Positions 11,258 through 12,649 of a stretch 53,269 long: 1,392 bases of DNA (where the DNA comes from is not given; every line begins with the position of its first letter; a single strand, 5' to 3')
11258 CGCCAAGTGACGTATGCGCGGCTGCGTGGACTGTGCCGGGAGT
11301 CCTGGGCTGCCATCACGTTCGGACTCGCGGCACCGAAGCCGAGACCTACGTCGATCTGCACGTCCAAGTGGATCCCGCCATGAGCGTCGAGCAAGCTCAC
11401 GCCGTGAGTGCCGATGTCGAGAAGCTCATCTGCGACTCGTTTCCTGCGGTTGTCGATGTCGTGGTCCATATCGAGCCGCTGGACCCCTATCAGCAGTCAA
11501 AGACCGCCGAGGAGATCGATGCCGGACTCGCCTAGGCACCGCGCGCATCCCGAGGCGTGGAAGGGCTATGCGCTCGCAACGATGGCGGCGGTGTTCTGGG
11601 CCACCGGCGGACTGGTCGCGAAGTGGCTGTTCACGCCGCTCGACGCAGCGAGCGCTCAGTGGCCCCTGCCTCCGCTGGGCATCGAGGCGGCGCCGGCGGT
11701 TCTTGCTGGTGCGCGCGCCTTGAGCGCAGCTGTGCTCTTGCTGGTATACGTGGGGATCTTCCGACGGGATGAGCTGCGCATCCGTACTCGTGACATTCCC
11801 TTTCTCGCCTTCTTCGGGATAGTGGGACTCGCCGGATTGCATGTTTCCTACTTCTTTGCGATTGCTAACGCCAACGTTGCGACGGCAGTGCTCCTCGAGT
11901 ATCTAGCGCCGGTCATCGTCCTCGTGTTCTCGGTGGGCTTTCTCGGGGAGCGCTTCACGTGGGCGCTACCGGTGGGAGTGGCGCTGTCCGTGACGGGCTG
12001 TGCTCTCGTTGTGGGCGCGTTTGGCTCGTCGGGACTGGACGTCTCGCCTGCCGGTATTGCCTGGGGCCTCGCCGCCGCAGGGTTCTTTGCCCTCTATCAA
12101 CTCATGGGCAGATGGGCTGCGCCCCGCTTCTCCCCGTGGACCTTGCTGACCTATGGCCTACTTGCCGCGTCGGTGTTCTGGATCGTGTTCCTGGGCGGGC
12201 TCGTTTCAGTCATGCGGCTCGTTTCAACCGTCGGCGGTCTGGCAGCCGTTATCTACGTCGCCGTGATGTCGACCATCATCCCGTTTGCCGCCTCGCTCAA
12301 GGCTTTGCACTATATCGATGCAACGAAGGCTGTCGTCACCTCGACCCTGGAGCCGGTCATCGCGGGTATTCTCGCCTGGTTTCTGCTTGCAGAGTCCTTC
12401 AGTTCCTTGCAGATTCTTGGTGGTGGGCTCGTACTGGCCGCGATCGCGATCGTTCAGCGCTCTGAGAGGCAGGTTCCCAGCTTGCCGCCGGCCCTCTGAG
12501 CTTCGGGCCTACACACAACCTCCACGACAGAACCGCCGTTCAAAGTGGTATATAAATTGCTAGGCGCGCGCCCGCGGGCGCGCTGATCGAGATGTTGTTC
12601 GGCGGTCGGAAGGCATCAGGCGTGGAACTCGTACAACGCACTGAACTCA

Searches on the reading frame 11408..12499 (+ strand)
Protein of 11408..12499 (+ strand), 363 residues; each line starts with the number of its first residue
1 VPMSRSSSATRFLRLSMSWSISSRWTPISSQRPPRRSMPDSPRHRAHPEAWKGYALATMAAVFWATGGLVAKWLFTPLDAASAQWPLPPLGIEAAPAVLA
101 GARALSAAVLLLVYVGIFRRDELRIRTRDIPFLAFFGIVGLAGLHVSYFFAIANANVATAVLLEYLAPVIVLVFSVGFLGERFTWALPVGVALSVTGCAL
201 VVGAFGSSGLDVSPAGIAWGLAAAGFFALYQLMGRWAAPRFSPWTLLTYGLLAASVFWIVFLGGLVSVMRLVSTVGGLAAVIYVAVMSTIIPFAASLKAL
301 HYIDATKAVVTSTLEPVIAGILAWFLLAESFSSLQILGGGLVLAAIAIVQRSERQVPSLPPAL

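Call 6: search_protein_families(library=pfam, proteins=[window:11408-12499:+])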
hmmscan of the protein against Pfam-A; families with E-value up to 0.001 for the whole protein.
window:11408-12499:+ (363 aa): 1 family
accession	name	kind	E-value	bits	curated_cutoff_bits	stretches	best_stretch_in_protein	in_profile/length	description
PF00892.27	EamA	-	1.6e-36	126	28.2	2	216-349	3-133/135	EamA-like transporter family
